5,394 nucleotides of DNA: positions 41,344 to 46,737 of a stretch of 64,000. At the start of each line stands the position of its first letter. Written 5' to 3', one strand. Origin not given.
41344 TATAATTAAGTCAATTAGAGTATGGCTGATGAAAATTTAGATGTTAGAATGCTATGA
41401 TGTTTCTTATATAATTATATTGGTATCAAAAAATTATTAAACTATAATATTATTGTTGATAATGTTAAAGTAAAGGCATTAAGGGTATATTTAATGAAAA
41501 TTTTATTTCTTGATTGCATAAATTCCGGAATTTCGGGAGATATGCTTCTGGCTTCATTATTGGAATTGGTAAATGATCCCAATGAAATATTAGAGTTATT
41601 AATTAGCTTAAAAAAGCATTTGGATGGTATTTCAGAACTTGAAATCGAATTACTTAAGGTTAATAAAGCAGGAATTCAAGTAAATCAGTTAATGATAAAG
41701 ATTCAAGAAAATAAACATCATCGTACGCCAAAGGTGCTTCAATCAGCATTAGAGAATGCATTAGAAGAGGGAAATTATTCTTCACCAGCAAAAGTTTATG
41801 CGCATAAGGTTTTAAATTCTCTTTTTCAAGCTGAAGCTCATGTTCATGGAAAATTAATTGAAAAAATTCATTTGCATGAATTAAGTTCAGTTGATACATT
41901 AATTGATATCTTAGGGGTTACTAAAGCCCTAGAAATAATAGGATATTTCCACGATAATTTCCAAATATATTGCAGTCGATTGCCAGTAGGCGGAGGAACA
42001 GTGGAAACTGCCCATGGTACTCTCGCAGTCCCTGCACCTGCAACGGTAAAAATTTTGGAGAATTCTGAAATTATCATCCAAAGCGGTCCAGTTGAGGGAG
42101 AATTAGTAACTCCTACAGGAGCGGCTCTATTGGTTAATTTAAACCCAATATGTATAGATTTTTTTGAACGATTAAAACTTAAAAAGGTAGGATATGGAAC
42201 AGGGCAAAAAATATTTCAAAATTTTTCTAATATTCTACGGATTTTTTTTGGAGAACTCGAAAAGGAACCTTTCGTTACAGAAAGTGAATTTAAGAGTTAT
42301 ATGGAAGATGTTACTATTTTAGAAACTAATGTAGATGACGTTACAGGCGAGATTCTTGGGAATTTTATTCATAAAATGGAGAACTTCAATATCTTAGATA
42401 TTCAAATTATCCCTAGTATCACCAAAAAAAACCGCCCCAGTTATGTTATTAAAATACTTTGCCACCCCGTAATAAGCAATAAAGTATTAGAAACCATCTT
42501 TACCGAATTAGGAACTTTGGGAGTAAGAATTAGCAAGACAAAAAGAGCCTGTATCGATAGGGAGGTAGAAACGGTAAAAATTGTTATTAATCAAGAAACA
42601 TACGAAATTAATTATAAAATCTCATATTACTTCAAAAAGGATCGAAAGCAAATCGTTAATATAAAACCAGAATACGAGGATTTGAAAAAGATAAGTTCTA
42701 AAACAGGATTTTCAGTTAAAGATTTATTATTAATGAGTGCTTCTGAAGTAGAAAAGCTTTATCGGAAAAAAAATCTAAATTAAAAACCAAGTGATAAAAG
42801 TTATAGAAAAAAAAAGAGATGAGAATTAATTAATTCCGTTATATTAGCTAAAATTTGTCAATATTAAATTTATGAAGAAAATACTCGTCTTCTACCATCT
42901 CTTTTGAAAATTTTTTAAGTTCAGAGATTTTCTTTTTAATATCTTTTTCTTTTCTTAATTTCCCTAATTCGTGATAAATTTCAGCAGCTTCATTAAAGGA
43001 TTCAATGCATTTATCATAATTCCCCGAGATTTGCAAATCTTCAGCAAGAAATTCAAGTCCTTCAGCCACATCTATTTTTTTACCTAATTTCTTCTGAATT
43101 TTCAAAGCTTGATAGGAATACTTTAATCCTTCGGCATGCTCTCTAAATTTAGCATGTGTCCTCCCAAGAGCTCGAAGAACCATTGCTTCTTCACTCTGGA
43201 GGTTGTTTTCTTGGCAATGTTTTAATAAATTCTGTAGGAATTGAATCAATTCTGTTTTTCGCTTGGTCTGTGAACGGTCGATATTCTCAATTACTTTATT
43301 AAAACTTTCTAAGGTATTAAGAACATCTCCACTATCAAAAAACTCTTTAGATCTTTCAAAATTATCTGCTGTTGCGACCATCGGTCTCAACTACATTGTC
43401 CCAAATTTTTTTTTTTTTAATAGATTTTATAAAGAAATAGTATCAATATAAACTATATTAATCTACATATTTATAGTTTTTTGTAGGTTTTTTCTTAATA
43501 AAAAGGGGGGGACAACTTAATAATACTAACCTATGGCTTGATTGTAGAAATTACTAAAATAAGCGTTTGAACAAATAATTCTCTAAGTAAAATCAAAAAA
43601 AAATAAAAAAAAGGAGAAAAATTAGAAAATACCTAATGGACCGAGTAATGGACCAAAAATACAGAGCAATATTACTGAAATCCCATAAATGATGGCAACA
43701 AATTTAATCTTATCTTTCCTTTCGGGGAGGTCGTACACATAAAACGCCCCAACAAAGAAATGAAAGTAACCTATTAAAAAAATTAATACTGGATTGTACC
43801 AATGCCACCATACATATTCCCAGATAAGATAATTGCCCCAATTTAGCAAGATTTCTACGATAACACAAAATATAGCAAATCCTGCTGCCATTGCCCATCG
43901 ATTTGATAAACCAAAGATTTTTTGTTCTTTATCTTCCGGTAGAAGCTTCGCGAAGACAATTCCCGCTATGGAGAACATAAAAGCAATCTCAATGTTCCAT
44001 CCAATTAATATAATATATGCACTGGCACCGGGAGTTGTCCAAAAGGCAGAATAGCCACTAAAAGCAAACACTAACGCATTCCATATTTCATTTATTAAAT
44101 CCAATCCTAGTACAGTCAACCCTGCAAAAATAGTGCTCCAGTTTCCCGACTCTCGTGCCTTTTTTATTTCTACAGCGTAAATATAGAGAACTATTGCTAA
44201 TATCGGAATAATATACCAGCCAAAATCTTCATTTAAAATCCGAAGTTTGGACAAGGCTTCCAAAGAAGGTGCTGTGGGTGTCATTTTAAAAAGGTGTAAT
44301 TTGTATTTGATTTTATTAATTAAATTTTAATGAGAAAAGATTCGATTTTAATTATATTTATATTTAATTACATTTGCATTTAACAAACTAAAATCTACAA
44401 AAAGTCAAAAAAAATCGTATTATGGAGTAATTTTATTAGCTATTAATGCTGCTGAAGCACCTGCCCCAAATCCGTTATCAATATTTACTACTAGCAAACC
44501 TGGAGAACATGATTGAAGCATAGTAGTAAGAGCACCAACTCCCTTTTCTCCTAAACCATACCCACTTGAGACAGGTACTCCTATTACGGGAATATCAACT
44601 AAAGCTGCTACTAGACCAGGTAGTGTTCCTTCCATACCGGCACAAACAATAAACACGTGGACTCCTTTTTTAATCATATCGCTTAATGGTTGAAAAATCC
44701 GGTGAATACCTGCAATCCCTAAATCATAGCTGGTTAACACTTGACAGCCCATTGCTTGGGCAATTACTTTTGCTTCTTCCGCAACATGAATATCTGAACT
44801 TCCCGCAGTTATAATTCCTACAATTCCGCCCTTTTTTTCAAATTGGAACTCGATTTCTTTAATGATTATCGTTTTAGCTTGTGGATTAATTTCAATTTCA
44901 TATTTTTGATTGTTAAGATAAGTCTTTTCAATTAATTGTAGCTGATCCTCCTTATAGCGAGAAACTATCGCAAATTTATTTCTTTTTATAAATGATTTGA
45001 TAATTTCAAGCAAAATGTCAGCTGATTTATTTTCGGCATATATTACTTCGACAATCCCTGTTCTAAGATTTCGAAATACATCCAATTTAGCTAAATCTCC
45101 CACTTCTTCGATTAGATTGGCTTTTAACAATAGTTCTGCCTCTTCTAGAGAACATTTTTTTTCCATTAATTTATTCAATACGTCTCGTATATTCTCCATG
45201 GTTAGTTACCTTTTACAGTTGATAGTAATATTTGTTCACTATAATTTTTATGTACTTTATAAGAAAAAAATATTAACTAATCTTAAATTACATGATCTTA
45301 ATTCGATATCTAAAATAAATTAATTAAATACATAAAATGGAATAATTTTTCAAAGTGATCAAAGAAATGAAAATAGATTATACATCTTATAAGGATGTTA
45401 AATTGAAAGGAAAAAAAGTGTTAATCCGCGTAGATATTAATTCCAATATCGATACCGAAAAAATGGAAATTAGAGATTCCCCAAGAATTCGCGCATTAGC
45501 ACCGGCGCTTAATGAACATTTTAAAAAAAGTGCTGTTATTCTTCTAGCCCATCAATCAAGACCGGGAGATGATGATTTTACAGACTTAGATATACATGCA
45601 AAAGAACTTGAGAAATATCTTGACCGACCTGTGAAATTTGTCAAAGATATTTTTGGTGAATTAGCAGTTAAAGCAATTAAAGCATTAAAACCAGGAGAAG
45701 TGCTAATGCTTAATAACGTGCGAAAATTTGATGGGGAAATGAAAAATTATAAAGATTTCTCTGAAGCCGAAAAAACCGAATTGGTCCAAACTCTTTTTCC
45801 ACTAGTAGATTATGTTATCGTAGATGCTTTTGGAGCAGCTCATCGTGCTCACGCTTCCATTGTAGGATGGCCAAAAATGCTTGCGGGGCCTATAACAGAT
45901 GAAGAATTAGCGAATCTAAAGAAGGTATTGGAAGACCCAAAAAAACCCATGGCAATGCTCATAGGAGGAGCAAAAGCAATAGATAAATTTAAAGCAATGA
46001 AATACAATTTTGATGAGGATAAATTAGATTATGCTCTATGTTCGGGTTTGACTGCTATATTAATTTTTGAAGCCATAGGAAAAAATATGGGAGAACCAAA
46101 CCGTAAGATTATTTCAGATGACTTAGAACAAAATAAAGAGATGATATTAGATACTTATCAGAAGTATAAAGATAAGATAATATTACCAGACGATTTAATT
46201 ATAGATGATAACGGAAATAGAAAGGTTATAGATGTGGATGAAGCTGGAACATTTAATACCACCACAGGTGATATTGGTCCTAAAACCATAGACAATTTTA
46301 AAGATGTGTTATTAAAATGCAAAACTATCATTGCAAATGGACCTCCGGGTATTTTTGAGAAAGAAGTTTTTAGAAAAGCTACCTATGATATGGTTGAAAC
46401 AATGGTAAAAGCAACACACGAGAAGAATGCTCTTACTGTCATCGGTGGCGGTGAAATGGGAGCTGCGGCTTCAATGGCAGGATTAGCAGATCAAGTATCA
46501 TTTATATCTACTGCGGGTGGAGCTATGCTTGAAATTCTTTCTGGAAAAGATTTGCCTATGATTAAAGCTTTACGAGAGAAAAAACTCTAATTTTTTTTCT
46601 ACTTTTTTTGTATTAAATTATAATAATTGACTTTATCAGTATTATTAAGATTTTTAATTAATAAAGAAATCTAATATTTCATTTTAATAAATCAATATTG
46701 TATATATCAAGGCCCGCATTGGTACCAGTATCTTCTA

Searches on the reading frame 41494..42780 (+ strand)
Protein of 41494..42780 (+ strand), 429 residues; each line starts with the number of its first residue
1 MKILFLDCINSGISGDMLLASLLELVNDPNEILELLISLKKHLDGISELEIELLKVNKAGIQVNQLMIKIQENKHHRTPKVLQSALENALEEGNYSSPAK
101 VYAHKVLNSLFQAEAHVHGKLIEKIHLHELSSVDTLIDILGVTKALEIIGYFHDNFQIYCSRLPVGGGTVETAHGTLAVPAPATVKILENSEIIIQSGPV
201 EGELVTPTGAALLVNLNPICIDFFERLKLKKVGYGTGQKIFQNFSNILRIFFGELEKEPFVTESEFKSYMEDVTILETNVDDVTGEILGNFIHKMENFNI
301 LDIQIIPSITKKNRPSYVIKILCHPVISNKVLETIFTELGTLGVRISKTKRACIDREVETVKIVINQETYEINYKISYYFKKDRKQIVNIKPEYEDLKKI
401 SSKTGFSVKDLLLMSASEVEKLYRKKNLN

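Call 68: search_protein_families(library=pfam, proteins=[window:41494-42780:+], max_evalue=0.00001)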
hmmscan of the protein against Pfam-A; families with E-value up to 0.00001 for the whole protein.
window:41494-42780:+ (429 aa): 1 family
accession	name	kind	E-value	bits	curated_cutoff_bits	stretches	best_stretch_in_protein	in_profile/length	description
PF01969.22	Ni_insertion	-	4e-103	345.9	22.1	1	4-410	1-373/375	Nickel insertion protein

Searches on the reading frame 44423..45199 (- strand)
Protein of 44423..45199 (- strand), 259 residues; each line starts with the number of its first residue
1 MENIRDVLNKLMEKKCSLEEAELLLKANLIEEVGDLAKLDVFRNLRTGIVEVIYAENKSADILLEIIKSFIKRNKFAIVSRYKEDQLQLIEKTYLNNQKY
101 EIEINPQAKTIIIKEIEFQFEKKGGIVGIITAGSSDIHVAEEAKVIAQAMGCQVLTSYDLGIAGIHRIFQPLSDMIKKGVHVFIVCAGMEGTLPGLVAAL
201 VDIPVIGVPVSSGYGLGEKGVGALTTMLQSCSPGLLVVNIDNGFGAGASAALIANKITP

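Call 68: search_protein_families(library=pfam, proteins=[window:44423-45199:-], max_evalue=0.00001)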
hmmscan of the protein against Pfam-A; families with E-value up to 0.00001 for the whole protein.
window:44423-45199:- (259 aa): 1 family
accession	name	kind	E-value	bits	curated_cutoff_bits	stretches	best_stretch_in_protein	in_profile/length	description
PF00731.26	AIRC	-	1.7e-18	67.1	30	1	127-257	2-126/148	AIR carboxylase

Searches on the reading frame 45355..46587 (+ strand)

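Call 68: search_protein_families(library=pfam, proteins=[window:45355-46587:+], max_evalue=0.00001)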
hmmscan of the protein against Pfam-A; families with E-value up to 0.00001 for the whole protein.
window:45355-46587:+ (411 aa): 1 family
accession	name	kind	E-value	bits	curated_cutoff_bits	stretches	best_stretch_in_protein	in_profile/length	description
PF00162.24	PGK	-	4.2e-100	335.8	27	1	13-398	2-379/379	Phosphoglycerate kinase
